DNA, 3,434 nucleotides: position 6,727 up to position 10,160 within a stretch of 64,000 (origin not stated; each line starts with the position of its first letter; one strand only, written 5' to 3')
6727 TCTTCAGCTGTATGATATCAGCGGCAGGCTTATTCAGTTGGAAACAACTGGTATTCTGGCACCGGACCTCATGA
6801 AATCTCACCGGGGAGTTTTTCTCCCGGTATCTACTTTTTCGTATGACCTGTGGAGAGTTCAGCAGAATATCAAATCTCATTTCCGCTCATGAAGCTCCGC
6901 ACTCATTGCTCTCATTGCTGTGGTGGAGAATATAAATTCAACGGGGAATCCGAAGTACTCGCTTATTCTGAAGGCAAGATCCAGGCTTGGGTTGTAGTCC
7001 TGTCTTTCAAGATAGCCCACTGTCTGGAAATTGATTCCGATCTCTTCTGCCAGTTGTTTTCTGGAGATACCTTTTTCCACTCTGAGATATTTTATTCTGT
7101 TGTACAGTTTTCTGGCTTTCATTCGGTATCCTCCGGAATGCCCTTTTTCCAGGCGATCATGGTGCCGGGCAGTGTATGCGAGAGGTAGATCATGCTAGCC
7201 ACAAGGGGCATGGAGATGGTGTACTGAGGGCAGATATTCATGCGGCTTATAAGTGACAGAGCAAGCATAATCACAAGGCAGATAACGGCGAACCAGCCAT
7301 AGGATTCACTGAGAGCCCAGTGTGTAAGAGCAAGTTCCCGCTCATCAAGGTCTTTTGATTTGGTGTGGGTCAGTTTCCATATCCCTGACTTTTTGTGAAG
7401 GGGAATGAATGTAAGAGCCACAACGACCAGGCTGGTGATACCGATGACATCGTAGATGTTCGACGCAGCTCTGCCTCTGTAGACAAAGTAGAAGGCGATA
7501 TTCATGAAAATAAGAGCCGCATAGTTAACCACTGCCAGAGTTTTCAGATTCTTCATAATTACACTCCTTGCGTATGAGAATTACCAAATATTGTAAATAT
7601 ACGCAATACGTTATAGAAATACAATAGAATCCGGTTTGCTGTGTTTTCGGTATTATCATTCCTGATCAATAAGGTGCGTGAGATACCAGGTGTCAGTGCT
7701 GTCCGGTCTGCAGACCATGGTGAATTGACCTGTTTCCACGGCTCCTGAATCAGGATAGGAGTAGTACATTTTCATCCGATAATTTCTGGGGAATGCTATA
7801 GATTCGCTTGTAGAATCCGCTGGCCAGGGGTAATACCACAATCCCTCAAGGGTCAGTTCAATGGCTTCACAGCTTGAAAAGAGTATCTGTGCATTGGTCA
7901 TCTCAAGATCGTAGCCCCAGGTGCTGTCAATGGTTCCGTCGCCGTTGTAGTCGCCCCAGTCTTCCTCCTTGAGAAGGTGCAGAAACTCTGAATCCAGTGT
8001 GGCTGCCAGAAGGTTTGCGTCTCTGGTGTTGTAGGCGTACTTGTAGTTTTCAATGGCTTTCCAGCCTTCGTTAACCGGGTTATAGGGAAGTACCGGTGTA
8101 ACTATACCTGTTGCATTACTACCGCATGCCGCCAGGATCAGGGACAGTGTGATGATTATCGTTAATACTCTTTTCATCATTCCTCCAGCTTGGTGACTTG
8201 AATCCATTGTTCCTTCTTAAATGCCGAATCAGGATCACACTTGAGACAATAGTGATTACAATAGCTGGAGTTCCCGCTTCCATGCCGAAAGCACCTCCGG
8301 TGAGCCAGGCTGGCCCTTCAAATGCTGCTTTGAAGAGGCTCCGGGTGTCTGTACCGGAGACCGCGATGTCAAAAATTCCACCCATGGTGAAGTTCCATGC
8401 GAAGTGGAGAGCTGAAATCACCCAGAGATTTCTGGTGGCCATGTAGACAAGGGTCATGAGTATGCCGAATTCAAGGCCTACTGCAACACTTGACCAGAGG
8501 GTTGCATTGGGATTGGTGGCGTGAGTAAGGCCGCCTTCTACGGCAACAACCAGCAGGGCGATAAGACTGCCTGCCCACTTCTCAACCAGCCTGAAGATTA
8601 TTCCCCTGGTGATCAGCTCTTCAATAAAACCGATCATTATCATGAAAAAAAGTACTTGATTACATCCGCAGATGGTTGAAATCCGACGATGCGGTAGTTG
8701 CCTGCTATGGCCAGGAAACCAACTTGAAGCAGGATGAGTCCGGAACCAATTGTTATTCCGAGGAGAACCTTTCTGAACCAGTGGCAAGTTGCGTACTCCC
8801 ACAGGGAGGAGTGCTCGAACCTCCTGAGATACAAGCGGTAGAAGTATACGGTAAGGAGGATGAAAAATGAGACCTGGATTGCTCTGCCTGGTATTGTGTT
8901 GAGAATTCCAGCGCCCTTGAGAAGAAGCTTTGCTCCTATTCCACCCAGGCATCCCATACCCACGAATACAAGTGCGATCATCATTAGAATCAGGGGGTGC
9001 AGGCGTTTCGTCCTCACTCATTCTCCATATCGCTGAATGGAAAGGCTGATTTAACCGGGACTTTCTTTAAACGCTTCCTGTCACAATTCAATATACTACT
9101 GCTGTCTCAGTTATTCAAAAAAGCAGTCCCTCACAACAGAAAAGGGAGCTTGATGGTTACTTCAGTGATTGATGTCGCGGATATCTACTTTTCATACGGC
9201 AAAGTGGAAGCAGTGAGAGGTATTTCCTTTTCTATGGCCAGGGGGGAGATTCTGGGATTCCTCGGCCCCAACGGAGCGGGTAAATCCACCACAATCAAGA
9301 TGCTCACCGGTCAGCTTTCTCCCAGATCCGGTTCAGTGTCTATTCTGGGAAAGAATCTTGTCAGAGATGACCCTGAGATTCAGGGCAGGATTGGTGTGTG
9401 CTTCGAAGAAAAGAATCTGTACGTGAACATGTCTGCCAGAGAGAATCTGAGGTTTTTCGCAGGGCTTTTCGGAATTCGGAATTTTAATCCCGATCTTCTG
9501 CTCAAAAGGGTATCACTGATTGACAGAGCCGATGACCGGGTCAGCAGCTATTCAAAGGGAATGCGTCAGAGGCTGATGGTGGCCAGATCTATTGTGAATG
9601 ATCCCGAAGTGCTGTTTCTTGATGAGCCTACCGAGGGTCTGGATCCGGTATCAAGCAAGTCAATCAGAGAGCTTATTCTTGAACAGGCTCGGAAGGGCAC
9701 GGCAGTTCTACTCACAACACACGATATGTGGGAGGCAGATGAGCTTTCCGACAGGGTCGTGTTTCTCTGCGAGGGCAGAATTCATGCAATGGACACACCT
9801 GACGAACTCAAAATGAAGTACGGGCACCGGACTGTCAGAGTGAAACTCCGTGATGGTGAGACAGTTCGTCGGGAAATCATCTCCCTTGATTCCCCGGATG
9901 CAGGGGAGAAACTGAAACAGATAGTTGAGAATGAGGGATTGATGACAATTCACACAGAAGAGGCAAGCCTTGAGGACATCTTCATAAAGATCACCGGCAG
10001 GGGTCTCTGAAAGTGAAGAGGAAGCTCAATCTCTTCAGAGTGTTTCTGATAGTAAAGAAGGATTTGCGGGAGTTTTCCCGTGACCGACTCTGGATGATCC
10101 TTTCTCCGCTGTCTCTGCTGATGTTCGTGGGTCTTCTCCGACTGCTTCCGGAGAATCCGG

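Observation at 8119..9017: CPBP (Abi/CAAX) intramembrane protease split by a single-base frameshift in an A7/T7 homopolymer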

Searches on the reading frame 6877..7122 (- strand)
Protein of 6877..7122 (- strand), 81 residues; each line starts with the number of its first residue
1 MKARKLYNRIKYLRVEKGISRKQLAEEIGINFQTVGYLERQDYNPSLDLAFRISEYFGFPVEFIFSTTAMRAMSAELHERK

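Call 5: search_protein_families(library=pfam, proteins=[window:6877-7122:-], max_evalue=0.01)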
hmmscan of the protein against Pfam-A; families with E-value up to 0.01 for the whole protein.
window:6877-7122:- (81 aa): 6 families
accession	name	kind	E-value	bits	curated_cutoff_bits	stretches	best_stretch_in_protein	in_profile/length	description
PF01381.28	HTH_3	-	1.3e-13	51.2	23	1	10-63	1-54/55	Helix-turn-helix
PF12844.13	HTH_19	-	0.00014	22.1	30.2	1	8-60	2-54/64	Helix-turn-helix domain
PF13560.12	HTH_31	-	0.00024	21.8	27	1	10-61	6-58/64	Helix-turn-helix domain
PF13443.12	HTH_26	-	0.00074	20.2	22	1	9-58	1-51/63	Cro/C1-type HTH DNA-binding domain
PF07022.19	Phage_CI_repr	-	0.0038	18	22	1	20-63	14-56/65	Bacteriophage CI repressor helix-turn-helix domain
PF13413.12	HTH_25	-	0.0042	17.3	24.6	1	13-44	5-36/62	Helix-turn-helix domain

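Call 28: search_protein_families(library=ncbifam, proteins=[window:6877-7122:-], max_evalue=0.001)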
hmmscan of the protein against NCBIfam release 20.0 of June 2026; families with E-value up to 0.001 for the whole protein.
window:6877-7122:- (81 aa): 8 families
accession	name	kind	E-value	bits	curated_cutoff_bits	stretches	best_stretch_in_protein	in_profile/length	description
NF041951.1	phage_RstR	subfamily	8.9e-09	35.6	80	1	6-77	3-74/108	RstR family transcriptional repressor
NF052239.1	antitox_spr1629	equivalog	1.2e-07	31.1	335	1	9-69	6-66/377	spr1629 family repressor/antitoxin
NF003162.0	PRK04140.1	equivalog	8.8e-06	25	263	1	9-61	130-182/317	transcriptional regulator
NF006015.0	PRK08154.1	subfamily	1.2e-05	24.7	204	1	5-69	30-94/314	anaerobic benzoate catabolism transcriptional regulator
TIGR00270.2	TIGR00270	equivalog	2.6e-05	24.1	110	1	8-57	78-127/159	multiprotein bridging factor aMBF1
TIGR03070.1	couple_hipB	subfamily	0.00018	21.4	71.65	1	7-58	4-55/58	type II toxin-antitoxin system Y4mF family antitoxin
NF007271.0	PRK09726.1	equivalog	0.00022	21.2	79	1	4-56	11-63/88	type II toxin-antitoxin system antitoxin HipB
NF038139.1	Reg_Aceta_RamB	equivalog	0.00039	19.2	700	1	8-79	5-75/465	acetate metabolism transcriptional regulator RamB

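Call 29: search_protein_families(library=padloc, proteins=[window:6877-7122:-], max_evalue=0.01)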
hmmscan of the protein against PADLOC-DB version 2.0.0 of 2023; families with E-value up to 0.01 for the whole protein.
window:6877-7122:- (81 aa): 17 families
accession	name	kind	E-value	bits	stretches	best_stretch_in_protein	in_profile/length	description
PDLC02926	HTH_VI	-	2.1e-10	38.7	1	6-66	2-62/92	-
PDLC03944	RmrA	-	6.4e-09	33.3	1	8-71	9-72/384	-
PDLC03945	RmrA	-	2.8e-08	31.3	1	9-73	6-70/394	-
PDLC03947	RmrA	-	3.2e-08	30.8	1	7-73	13-79/383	-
PDLC03949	RmrA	-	4.2e-08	30.4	1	8-69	5-66/363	-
PDLC03954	RmrA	-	1.2e-07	29.1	1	8-71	13-76/380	-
PDLC03952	RmrA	-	2e-07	28.2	1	8-69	25-86/395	-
PDLC03946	RmrA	-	4.2e-06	23.7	1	8-69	5-66/357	-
PDLC03955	RmrA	-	1.3e-05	22.6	1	13-80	28-95/371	-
PDLC04142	capH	-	0.00012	21.1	1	2-68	3-69/103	capH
PDLC03951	RmrA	-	0.00013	19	1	8-69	11-72/400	-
PDLC03665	Control_protein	-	0.0003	19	1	8-59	11-63/77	control protein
PDLC03948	RmrA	-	0.0016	15.4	1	13-71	16-74/397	-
PDLC03664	Control_protein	-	0.0018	16.7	1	5-47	13-55/74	control protein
PDLC03950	RmrA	-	0.0029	14.7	1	8-76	5-73/369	-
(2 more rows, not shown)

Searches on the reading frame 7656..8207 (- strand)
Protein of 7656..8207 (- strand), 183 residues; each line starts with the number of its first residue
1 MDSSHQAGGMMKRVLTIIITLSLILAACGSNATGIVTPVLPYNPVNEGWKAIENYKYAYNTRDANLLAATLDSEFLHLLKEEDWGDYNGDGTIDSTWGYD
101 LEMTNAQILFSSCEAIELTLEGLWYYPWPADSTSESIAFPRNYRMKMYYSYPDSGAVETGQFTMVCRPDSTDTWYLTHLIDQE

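Call 5: search_protein_families(library=pfam, proteins=[window:7656-8207:-], max_evalue=0.01)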
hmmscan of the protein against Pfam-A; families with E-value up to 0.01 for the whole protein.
window:7656-8207:- (183 aa): 0 families

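Call 27: find_encoding_contigs(protein=window:7656-8177:-, flank=3000, max_places=10)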
Protein window:7656-8177:- (173 aa): 3 contigs read that carry it; 1 place shown.
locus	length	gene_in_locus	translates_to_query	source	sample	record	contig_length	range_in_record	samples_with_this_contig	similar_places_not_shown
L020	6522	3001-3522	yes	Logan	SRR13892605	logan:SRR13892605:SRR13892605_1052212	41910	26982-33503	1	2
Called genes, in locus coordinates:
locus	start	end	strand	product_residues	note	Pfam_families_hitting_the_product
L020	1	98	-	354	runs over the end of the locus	PF12679:ABC2_membrane_2, PF12698:ABC2_membrane_3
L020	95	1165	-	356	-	PF12698:ABC2_membrane_3, PF01061:ABC2_membrane (weak)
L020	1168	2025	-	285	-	PF00005:ABC_tran, PF13304:AAA_21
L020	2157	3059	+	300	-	PF02517:Rce1-like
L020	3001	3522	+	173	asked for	-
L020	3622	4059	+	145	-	-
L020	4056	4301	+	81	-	PF01381:HTH_3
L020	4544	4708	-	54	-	-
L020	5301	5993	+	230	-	-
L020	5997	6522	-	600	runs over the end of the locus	PF01839:FG-GAP (faint), PF13517:FG-GAP_3, PF18962:Por_Secre_tail (weak)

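Call 28: search_protein_families(library=ncbifam, proteins=[window:7656-8177:-], max_evalue=0.001)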
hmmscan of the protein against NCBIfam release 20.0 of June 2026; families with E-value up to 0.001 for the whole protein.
window:7656-8177:- (173 aa): 0 families

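Call 29: search_protein_families(library=padloc, proteins=[window:7656-8177:-], max_evalue=0.01)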
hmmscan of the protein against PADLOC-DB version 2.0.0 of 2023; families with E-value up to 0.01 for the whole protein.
window:7656-8177:- (173 aa): 0 families

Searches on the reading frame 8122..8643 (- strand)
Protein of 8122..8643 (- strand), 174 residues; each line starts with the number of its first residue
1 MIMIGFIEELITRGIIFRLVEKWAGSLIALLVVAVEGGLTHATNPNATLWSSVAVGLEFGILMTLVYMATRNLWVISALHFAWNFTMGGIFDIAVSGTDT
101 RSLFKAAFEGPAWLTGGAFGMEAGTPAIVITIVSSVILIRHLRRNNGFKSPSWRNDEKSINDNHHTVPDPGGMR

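Call 5: search_protein_families(library=pfam, proteins=[window:8122-8643:-], max_evalue=0.01)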
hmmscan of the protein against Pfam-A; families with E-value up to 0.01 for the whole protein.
seq(174 aa): 1 family
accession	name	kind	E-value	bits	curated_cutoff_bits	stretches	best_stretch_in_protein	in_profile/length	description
PF02517.21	Rce1-like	-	3.5e-14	53.3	22.4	1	2-85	13-92/93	Type II CAAX prenyl endopeptidase Rce1-like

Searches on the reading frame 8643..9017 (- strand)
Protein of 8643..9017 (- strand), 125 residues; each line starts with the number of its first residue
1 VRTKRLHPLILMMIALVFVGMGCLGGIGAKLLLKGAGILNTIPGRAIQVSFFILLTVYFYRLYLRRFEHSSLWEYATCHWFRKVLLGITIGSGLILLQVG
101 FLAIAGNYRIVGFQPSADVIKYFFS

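Call 5: search_protein_families(library=pfam, proteins=[window:8643-9017:-], max_evalue=0.01)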
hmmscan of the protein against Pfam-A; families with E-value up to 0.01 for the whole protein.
seq(125 aa): 0 families

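Call 22: list_cluster_members(proteins=[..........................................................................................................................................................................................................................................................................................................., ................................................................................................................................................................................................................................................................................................, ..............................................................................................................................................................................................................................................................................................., window:8643-9017:-, window:8643-8984:-, window:8643-8981:-, window:8122-8643:-, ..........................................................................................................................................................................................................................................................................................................])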
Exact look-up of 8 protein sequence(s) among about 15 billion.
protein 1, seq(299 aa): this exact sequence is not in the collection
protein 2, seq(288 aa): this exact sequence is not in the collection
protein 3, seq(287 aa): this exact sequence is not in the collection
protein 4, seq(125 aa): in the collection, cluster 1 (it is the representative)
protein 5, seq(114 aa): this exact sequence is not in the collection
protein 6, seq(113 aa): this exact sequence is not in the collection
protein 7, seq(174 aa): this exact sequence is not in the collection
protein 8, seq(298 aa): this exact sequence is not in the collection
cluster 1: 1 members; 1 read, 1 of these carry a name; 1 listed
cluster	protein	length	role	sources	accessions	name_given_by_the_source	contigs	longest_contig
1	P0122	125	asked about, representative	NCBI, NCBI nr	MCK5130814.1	MAG: hypothetical protein KAR40_01515 [Candidatus Sabulitectum sp.] | hypothetical protein [Candidatus Sabulitectum sp.]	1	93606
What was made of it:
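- Tried and rejected: Exact look-up of the predicted T8 and T6 proteins with three alternative starts, plus the fragments: the only fragment found was the NCBI 125-aa one (call 22).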

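Call 44: find_homologous_proteins(query=window:8646-9017:-, max_evalue=1e-10)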
Query seq(124 aa) (124 aa): 1 proteins with E <= 1e-10 among 33 candidates.
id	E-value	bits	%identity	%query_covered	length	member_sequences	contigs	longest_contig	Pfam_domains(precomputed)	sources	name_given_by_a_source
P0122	2.2e-74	265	100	100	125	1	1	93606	-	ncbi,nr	ncbi:MAG: hypothetical protein KAR40_01515 [Candidatus Sabulitectum sp.]|nr:hypothetical protein [Ca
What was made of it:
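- Tried and rejected: Homologue search with the N half alone: only P0122 (call 44).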

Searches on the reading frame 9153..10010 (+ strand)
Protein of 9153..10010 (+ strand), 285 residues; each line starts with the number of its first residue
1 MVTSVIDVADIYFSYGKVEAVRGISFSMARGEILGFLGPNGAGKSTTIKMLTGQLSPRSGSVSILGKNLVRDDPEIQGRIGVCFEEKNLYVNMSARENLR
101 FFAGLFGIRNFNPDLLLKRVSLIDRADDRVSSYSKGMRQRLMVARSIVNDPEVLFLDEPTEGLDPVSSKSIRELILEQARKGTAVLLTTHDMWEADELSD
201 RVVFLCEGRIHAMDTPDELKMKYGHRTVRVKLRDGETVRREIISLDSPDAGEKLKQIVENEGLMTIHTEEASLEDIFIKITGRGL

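Call 26: find_encoding_contigs(protein=window:9153-10010:+, flank=3000, max_places=10)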
Protein window:9153-10010:+ (285 aa): 3 contigs read that carry it; 1 place shown.
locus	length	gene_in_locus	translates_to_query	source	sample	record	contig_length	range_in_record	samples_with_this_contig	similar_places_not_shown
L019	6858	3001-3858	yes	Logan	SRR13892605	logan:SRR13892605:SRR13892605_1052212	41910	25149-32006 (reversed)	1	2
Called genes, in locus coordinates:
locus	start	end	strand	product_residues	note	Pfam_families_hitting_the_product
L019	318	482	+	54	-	-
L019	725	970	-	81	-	PF01381:HTH_3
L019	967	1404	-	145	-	-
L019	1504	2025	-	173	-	-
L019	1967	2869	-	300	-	PF02517:Rce1-like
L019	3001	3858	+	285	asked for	PF00005:ABC_tran, PF13304:AAA_21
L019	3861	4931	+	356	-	PF12698:ABC2_membrane_3, PF01061:ABC2_membrane (weak)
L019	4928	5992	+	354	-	PF12679:ABC2_membrane_2, PF12698:ABC2_membrane_3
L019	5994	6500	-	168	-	PF08239:SH3_3 (faint)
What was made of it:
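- Tried and rejected: Exact look-up of the two flanking proteins, to find the strain in other samples: only the same three contigs (calls 26, 27).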

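Call 28: search_protein_families(library=ncbifam, proteins=[window:9153-10010:+], max_evalue=0.001)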
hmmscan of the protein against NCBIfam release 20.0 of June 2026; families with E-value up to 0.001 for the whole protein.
window:9153-10010:+ (285 aa): 187 families (the best 25 are shown)
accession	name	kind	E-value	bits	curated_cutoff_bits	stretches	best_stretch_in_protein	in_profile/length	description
TIGR01188.1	drrA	subfamily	5.1e-77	259.1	312.45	1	14-243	2-235/302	daunorubicin resistance ABC transporter, ATP-binding protein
TIGR03522.1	GldA_ABC_ATP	equivalog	4.9e-55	187.1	402.6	1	6-233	3-233/301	gliding motility-associated ABC transporter ATP-binding subunit GldA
NF010060.0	PRK13537.1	equivalog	1.8e-51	174.9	521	1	1-284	11-311/314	nodulation factor ABC transporter ATP-binding protein NodI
NF033858.1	ABC2_perm_RbbA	equivalog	1.3e-50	172.2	1050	1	5-227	266-492/909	ribosome-associated ATPase/putative transporter RbbA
TIGR03864.1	PQQ_ABC_ATP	hypoth_equivalog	1.4e-49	168.6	302.25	1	6-229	2-229/236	ABC transporter, ATP-binding subunit, PQQ-dependent alcohol dehydrogenase system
NF010059.0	PRK13536.1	equivalog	6.3e-49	166.6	549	1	3-220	41-262/342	nodulation factor ABC transporter ATP-binding protein NodI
TIGR03740.1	galliderm_ABC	subfamily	1.6e-47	162.1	309.75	1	8-213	3-205/223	lantibiotic protection ABC transporter ATP-binding subunit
TIGR01288.1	nodI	equivalog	4.8e-45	153.9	424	1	5-219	4-222/303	nodulation factor ABC transporter ATP-binding protein NodI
TIGR04406.1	LPS_export_lptB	equivalog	4.9e-36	124.2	240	1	7-221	3-224/239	LPS export ABC transporter ATP-binding protein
TIGR02673.1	FtsE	equivalog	7.7e-35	120.5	264.85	1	6-208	2-213/214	cell division ATP-binding protein FtsE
TIGR00972.1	3a0107s01c2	equivalog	1.5e-34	119.4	343.2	1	6-221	2-232/248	phosphate ABC transporter ATP-binding protein PstB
TIGR01186.1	proV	subfamily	1.7e-34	119.5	326.6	1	16-232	4-230/363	betaine/proline/choline family ABC transporter ATP-binding protein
TIGR01257.1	rim_protein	equivalog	1.3e-33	115.1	4012.85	1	7-226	933-1154/2272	rim ABC transporter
NF011967.0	PRK15439.1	equivalog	3.5e-32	111.5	586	2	3-101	9-109/510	autoinducer 2 ABC transporter ATP-binding protein LsrA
NF043075.1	MMSYN1_0197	equivalog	3.8e-32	111.6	550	1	5-219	2-220/341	spermidine/putrescine ABC transporter ATP-binding protein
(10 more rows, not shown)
